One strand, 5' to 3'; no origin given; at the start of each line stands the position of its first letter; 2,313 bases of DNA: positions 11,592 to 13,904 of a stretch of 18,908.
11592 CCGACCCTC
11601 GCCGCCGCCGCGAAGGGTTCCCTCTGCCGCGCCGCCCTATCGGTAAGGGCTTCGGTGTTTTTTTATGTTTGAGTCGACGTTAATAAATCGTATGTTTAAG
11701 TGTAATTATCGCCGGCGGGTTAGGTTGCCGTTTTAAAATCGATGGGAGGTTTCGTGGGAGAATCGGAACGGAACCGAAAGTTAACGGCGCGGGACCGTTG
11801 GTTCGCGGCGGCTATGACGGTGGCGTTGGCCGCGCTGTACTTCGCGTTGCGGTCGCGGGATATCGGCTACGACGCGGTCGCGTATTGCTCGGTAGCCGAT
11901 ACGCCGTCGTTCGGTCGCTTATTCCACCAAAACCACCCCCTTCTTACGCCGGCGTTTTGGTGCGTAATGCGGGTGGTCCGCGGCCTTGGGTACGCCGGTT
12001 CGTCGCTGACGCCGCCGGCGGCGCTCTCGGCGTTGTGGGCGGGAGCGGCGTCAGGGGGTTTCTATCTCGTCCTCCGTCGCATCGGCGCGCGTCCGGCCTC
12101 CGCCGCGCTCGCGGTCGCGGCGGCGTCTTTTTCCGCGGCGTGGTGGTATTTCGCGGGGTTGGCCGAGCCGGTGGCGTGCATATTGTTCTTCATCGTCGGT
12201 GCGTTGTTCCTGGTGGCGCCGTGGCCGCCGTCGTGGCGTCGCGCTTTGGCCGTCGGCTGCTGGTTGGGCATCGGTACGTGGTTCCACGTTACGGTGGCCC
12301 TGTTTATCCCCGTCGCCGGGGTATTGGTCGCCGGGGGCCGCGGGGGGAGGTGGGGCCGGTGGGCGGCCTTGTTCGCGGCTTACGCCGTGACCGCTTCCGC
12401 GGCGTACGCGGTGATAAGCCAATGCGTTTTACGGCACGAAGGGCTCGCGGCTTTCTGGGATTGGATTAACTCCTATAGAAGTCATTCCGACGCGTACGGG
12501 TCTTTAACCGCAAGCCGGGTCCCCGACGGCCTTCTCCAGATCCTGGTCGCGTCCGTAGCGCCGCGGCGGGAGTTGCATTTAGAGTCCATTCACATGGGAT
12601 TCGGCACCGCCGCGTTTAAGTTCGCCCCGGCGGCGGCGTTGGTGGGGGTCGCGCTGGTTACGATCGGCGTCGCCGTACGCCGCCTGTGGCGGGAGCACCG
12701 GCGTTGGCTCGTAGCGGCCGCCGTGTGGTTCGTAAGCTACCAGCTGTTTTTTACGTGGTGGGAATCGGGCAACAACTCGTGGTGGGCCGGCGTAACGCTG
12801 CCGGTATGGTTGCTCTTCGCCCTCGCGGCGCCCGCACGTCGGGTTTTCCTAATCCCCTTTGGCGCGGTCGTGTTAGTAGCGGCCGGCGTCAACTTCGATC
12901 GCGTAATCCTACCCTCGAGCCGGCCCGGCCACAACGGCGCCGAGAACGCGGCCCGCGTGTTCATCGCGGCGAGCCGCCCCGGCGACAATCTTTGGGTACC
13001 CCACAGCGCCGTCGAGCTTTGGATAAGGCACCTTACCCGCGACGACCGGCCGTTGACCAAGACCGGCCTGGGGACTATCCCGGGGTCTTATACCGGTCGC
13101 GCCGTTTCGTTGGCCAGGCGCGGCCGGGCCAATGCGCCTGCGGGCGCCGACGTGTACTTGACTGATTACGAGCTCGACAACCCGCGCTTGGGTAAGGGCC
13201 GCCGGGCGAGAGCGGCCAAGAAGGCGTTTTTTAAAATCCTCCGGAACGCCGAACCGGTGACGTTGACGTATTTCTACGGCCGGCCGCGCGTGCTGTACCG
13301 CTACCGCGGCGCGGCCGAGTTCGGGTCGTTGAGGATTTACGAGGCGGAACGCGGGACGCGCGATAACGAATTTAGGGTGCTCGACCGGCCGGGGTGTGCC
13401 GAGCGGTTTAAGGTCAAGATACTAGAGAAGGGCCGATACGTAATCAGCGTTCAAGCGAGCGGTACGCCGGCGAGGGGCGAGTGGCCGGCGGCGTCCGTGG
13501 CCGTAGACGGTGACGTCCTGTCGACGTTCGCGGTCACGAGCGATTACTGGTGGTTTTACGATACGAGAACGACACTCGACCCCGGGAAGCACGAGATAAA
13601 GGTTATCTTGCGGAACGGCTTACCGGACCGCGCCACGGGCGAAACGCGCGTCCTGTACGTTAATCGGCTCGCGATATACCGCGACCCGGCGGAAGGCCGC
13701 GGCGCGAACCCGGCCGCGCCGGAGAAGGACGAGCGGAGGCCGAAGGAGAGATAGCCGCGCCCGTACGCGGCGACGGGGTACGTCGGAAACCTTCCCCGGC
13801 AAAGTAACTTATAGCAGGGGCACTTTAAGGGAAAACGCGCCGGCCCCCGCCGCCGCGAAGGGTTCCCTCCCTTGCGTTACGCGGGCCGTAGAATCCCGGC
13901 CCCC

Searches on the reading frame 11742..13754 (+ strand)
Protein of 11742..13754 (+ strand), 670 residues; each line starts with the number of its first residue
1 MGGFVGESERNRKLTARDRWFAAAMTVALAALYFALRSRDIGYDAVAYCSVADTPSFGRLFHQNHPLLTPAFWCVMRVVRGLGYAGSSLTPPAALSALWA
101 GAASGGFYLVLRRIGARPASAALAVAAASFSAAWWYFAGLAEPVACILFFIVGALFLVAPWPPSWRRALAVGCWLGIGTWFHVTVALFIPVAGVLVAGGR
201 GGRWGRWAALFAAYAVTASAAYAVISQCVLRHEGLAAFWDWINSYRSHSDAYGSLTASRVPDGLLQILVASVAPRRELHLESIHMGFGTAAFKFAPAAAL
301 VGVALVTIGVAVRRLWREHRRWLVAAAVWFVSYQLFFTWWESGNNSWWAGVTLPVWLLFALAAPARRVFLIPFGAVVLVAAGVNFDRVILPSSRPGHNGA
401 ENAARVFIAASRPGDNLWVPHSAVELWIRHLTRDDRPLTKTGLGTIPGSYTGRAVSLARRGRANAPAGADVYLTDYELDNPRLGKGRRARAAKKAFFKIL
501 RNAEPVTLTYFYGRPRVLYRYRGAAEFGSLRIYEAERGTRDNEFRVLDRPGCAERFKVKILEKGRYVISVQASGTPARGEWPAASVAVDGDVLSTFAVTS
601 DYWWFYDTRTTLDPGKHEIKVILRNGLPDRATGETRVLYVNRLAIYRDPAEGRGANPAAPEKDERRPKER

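Call 10: search_protein_families(library=pfam, proteins=[window:11742-13754:+], max_evalue=0.01)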
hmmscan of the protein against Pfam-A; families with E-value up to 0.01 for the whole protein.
window:11742-13754:+ (670 aa): 2 families
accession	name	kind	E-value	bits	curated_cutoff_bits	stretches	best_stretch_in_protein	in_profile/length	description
PF16841.11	CBM60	-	2e-05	25.4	28.2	1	568-645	2-76/91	Ca-dependent carbohydrate-binding module xylan-binding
PF22805.1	M_smaller_dom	-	0.0028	17.9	27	1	532-544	9-21/28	Protein M, smaller domain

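Call 19: find_homologous_proteins(query=window:11754-13754:+, max_evalue=0.00001)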
Query window:11754-13754:+ (666 aa): 20 proteins with E <= 0.00001 among 8000 candidates.
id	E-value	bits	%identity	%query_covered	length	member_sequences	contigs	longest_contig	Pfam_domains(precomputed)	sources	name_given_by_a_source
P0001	0.0e+0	1507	100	100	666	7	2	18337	PF16841.12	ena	-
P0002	0.0e+0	1138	78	99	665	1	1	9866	PF16841.12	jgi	jgi:hypothetical protein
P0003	0.0e+0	1110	79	94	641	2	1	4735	PF16841.12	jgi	jgi:hypothetical protein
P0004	0.0e+0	1082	73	100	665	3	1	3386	-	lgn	-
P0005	0.0e+0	1031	74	94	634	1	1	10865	PF16841.12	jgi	jgi:hypothetical protein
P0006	7.0e-293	991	68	98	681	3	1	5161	PF16841.12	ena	-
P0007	1.0e-279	948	68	98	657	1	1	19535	-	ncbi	-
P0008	8.2e-175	601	73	55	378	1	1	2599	PF16841.12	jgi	jgi:hypothetical protein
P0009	1.6e-169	584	47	99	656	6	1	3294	PF16841.12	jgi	jgi:hypothetical protein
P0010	7.8e-169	581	46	98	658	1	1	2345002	PF16841.12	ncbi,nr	ncbi:MAG: hypothetical protein JSU81_10810 [Candidatus Coatesbacteria bacterium]|nr:MAG: hypothetica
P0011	8.5e-167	575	45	99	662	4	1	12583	PF16841.12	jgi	jgi:hypothetical protein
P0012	1.7e-166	574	45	99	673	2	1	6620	PF16841.12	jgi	jgi:hypothetical protein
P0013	1.8e-164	567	44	99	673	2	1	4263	PF16841.12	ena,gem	-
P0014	1.8e-163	564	44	97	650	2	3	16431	PF16841.12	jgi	jgi:hypothetical protein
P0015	1.8e-163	564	46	97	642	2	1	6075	PF16841.12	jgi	jgi:hypothetical protein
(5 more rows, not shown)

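Call 20: find_encoding_contigs(protein=P0001, flank=10000, max_places=3)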
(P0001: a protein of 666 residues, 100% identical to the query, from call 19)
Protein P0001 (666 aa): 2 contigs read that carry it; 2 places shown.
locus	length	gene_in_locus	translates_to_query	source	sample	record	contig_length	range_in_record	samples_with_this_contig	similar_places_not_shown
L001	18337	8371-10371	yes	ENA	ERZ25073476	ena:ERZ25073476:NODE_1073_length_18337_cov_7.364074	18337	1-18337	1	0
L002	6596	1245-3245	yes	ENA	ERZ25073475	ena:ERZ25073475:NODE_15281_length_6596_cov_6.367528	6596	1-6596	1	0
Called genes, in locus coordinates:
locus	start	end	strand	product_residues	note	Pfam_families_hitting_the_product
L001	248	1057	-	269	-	PF14804:Jag_N, PF01424:R3H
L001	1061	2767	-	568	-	PF14849:YidC_periplas, PF02096:60KD_IMP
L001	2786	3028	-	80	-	PF01809:YidD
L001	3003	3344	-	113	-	PF00825:Ribonuclease_P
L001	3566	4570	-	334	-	PF01075:Glyco_transf_9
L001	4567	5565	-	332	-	PF01075:Glyco_transf_9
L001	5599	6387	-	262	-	PF02405:MlaE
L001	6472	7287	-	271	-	PF00590:TP_methylase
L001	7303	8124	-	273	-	PF02540:NAD_synthase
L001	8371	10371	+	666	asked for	PF16841:CBM60 (faint)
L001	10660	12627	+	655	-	PF16841:CBM60 (weak)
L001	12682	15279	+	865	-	PF02739:5_3_exonuc_N, PF01367:5_3_exonuc, PF00476:DNA_pol_A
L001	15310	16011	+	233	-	-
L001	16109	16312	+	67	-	-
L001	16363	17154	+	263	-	-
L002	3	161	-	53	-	?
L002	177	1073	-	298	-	PF02540:NAD_synthase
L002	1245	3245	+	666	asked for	PF16841:CBM60 (faint)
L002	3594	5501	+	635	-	PF16841:CBM60 (weak)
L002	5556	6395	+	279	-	PF02739:5_3_exonuc_N, PF14520:HHH_5 (faint), PF01367:5_3_exonuc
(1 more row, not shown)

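Call 21: find_encoding_contigs(protein=P0002, flank=6000, max_places=2)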
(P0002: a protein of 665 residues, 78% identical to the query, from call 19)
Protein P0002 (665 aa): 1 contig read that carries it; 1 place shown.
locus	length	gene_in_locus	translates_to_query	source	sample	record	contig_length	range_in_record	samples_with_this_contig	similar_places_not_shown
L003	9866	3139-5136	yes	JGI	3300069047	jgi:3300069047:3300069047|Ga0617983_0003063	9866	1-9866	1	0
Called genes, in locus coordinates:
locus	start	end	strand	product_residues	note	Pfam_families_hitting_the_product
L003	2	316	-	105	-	?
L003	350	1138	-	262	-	PF02405:MlaE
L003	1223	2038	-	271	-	PF00590:TP_methylase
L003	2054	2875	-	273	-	PF02540:NAD_synthase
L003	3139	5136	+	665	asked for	PF16841:CBM60 (weak)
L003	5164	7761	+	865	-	PF02739:5_3_exonuc_N, PF01367:5_3_exonuc, PF00476:DNA_pol_A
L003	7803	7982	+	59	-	-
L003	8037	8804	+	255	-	-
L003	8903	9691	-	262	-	-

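Call 22: find_encoding_contigs(protein=P0007, flank=6000, max_places=2)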
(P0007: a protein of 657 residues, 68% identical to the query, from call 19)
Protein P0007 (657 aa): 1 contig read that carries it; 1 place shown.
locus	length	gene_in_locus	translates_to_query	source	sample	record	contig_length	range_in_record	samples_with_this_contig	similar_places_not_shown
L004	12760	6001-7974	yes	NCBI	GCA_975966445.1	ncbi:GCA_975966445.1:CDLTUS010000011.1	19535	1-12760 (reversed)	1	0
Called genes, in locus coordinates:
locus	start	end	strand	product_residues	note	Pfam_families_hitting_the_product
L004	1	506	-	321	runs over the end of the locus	PF01075:Glyco_transf_9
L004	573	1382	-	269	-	PF02405:MlaE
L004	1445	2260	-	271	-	PF00590:TP_methylase, PF23016:RsmI_C (weak)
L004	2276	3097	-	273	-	PF02540:NAD_synthase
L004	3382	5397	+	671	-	PF16841:CBM60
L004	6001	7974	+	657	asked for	-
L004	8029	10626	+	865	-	PF02739:5_3_exonuc_N, PF01367:5_3_exonuc, PF00476:DNA_pol_A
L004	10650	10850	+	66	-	-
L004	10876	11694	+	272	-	-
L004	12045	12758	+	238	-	?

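Call 23: find_encoding_contigs(protein=P0010, flank=6000, max_places=2)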
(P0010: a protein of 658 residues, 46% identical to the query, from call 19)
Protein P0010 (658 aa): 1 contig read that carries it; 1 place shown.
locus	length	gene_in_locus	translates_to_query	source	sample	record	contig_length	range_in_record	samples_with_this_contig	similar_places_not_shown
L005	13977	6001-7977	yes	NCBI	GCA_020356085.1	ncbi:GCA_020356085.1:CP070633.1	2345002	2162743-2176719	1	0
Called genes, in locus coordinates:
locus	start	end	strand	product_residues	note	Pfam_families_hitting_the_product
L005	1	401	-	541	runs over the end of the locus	PF14849:YidC_periplas, PF02096:60KD_IMP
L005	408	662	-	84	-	PF01809:YidD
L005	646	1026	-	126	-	PF00825:Ribonuclease_P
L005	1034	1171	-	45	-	PF00468:Ribosomal_L34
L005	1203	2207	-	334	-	PF01075:Glyco_transf_9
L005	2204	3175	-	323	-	PF01075:Glyco_transf_9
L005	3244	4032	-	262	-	PF02405:MlaE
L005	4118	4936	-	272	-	PF00590:TP_methylase, PF23016:RsmI_C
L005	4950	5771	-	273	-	PF02540:NAD_synthase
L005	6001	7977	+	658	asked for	PF16841:CBM60 (weak)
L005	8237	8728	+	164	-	PF02739:5_3_exonuc_N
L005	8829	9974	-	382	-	PF00133:tRNA-synt_1, PF09334:tRNA-synt_1g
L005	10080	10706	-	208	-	-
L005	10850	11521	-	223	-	-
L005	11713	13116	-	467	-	PF01406:tRNA-synt_1e, PF00133:tRNA-synt_1 (faint), PF01921:tRNA-synt_1f (faint), PF09334:tRNA-synt_1g (weak), PF09190:DALR_2, PF23493:CysS_C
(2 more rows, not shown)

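Call 26: find_encoding_contigs(protein=P0005, flank=4000, max_places=2)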
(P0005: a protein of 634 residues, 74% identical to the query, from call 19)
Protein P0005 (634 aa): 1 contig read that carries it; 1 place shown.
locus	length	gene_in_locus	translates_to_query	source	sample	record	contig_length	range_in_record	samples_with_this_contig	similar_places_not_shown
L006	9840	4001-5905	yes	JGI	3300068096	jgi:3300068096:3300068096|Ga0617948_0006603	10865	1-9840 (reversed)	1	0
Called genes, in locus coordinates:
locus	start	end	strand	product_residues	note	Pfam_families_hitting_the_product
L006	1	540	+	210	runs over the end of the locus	-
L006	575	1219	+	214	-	-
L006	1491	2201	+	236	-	-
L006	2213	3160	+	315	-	-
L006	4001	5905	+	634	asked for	PF16841:CBM60 (faint)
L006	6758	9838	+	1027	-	?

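Call 27: find_encoding_contigs(protein=P0011, flank=4000, max_places=2)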
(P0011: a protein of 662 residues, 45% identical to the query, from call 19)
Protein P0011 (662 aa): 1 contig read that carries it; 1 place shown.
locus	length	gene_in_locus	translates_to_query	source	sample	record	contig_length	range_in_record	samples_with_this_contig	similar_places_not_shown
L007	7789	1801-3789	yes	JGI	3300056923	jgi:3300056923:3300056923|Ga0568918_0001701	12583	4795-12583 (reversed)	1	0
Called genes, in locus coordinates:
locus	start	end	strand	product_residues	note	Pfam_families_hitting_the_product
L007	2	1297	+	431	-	?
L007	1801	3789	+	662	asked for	PF16841:CBM60 (weak)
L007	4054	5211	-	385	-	-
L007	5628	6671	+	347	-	PF02985:HEAT (faint), PF13646:HEAT_2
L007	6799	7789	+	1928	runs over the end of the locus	?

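Call 28: find_encoding_contigs(protein=P0014, flank=4000, max_places=3)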
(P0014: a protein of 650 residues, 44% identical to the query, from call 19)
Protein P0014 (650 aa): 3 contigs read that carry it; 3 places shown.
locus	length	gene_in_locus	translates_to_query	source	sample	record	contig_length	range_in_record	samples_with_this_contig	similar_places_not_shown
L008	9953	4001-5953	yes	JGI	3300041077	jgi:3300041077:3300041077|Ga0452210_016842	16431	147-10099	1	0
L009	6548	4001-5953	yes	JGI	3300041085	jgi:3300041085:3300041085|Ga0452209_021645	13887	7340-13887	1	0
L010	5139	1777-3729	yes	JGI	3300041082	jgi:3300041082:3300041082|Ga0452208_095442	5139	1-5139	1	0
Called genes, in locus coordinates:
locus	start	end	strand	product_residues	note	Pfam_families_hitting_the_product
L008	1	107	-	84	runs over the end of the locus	?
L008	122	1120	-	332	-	PF01075:Glyco_transf_9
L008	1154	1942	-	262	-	PF02405:MlaE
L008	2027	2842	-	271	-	PF00590:TP_methylase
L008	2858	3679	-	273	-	PF02540:NAD_synthase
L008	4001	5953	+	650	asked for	PF16841:CBM60 (weak)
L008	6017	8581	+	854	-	PF02739:5_3_exonuc_N, PF01367:5_3_exonuc, PF00476:DNA_pol_A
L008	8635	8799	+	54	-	-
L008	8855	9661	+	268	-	-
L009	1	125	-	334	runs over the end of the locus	PF01075:Glyco_transf_9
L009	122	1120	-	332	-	PF01075:Glyco_transf_9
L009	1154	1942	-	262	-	PF02405:MlaE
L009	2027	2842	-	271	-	PF00590:TP_methylase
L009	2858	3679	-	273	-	PF02540:NAD_synthase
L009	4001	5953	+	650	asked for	PF16841:CBM60 (weak)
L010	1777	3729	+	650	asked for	PF16841:CBM60 (weak)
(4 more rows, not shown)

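Call 29: find_encoding_contigs(protein=P0012, flank=4000, max_places=2)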
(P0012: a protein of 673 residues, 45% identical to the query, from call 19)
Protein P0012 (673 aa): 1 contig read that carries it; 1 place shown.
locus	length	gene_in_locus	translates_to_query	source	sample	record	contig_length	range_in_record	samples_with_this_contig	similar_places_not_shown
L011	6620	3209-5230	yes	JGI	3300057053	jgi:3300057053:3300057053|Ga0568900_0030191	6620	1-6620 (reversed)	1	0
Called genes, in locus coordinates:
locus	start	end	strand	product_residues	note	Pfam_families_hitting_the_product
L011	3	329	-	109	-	?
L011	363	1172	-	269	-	PF02405:MlaE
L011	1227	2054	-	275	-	PF00590:TP_methylase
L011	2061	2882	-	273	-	PF02540:NAD_synthase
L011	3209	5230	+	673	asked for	PF16841:CBM60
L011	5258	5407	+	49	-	-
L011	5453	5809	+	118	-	PF01909:NTP_transf_2, PF18765:Polbeta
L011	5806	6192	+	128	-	PF05168:HEPN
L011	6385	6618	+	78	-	?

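Call 32: find_related_loci(query=A2, collection=metagenome_contigs, flank=2500)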
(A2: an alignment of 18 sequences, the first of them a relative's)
Query A2 (666 aa) in metagenome_contigs; peptide patterns used: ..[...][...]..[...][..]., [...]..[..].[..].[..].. (x = any residue, [..] = any of these).
120 stretches matched a pattern; 14 encode a relative of the query (tblastn E <= 1e-3); 14 distinct loci.
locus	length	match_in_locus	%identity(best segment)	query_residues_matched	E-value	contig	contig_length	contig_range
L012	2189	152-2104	67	3-653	0e+0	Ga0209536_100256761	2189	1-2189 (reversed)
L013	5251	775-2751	46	1-663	1e-174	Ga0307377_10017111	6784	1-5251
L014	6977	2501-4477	46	1-663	2e-173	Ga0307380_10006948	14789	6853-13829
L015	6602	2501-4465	44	10-665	7e-149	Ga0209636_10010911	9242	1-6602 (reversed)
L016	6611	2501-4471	39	9-666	4e-111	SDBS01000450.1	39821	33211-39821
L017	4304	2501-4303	40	4-603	4e-111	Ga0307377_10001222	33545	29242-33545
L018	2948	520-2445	38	1-644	2e-108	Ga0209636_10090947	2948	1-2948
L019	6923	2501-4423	40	4-643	3e-123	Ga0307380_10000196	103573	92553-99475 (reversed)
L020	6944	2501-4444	37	10-658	3e-101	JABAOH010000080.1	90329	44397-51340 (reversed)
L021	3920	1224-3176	39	12-663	3e-94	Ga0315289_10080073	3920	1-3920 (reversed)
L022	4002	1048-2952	37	18-648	8e-92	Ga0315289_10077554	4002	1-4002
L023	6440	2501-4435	38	14-664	3e-89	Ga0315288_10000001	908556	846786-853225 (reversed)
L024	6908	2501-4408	40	9-643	8e-124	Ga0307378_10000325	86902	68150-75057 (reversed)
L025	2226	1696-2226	51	3-179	3e-27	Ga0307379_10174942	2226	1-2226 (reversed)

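Call 33: find_related_loci(query=A2, collection=genome_contigs, flank=2500)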
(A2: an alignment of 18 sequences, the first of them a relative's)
Query A2 (666 aa) in genome_contigs; peptide patterns used: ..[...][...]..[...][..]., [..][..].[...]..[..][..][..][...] (x = any residue, [..] = any of these).
85 stretches matched a pattern; 11 encode a relative of the query (tblastn E <= 1e-3); 11 distinct loci.
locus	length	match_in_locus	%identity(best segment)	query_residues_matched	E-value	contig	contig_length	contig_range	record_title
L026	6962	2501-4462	43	1-659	2e-158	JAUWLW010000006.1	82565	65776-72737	MAG: Candidatus Zixiibacteriota bacterium isolate CSMAG_2382 CSMAG_2382_k141_1397170_length_82565_cov_30.9775, whole gen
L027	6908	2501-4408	48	13-650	1e-145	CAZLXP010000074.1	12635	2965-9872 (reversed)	MAG TPA_asm: uncultured bacterium isolate binchicken_co103_96 genome assembly, contig: NODE_5335_length_12635_cov_6.8997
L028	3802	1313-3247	46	3-659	1e-133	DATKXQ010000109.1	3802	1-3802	MAG TPA_asm: bacterium isolate SMAG_U14196 k141_2184822, whole genome shotgun sequence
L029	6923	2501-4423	46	13-663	3e-119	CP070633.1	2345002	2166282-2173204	MAG: Candidatus Coatesbacteria bacterium isolate bin961 chromosome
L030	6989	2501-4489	38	1-653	1e-117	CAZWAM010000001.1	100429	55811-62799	MAG TPA_asm: uncultured bacterium isolate SRP239594_co1_49 genome assembly, contig: NODE_12_length_100429_cov_19.195798,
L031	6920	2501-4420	41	14-649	7e-117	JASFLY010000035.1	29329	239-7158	MAG: Candidatus Zixiibacteriota bacterium isolate D0817M20remetaG_Bin_28 D0817M20remetaG_FD_scaffold_143_c1, whole genom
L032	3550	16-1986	39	9-666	7e-116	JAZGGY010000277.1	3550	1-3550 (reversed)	MAG: bacterium isolate SCS5bin.27 SCS5bin.27_277, whole genome shotgun sequence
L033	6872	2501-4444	40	9-657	2e-111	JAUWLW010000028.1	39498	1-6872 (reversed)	MAG: Candidatus Zixiibacteriota bacterium isolate CSMAG_2382 CSMAG_2382_k141_202727_length_39498_cov_31.8150, whole geno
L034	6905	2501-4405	39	9-643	2e-97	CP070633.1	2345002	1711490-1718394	MAG: Candidatus Coatesbacteria bacterium isolate bin961 chromosome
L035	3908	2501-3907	41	10-479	2e-92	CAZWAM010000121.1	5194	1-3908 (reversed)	MAG TPA_asm: uncultured bacterium isolate SRP239594_co1_49 genome assembly, contig: NODE_11871_length_5194_cov_16.401635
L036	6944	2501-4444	37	10-658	3e-101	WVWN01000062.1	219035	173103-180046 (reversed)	MAG: Candidatus Zixiibacteriota bacterium isolate A-C077 C_merged_R1_(paired)_contig_80, whole genome shotgun sequence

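Call 52: search_solved_structures(query=A2, max_evalue=1)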
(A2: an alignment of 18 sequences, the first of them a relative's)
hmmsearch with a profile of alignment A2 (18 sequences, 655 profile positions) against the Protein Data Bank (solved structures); distinct sequences matched with E-value up to 1: 2.
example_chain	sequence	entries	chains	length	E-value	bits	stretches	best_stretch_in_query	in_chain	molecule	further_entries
2cdo_A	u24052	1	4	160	0.23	12.9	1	543-615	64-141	BETA-AGARASE 1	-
2cdp_A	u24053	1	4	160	0.42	12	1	543-615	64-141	BETA-AGARASE 1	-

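Call 53: search_protein_families(library=ncbifam, proteins=[window:11754-13754:+], max_evalue=1)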
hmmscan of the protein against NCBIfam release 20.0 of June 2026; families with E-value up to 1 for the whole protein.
window:11754-13754:+ (666 aa): 0 families

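Call 69: predict_structure(alignment_id=A2)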
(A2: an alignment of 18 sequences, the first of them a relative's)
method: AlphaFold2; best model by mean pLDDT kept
length: 666 residues; sequences in the alignment: 18
mean_pLDDT: 78.3   pTM: 0.73
mean pLDDT of the five models: 78.3, 77.0, 76.1, 75.0, 74.6
residues with pLDDT >= 90: 242; 70-90: 244; 50-70: 117; < 50: 63
segments of 3 or more residues with pLDDT < 50: 1-6, 48-58, 134-138, 242-252, 533-538, 648-666
pLDDT, mean of each block of 10 residues (from residue 1): 54 95 87 60 52 45 65 72 68 85 93 93 86 54 82 81 91 82 86 81 92 79 64 65 43 62 83 59 79 92 95 91 86 58 74 94 92 92 69 76 92 84 81 76 71 70 73 82 87 92 82 90 89 57 92 93 94 93 94 92 94 96 83 93 68 31 26
secondary structure, 60 per line:
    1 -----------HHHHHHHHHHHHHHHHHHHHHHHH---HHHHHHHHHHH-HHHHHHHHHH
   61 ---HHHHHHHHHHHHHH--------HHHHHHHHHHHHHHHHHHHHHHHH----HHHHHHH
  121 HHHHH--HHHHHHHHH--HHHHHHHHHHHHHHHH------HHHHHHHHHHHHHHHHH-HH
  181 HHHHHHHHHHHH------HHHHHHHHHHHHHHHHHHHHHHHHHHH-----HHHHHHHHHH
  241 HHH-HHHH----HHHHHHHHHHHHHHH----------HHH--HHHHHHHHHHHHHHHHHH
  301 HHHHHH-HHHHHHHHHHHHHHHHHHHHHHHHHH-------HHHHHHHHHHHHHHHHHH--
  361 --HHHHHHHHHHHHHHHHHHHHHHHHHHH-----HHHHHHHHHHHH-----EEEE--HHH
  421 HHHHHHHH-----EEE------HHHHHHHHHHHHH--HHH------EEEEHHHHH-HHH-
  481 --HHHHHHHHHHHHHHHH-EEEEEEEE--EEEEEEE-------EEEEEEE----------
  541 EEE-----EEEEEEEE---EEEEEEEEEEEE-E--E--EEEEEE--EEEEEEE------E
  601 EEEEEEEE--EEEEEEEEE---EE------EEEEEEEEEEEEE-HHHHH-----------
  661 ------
elements in order (helices of 4 or more, strands of 3 or more residues): H12-35 H39-49 H51-60 H64-77 H86-109 H114-125 H128-136 H139-154 H161-177 H179-192 H199-225 H231-243 H245-248 H253-267 H283-306 H308-333 H341-358 H363-389 H395-406 E412-415 H418-428 E434-436 H443-455 E467-470 H471-475 H483-498 E500-507 E510-516 E524-530 E541-543 E549-556 E560-571 E579-584 E587-593 E600-608 E611-619 E631-643 H645-649
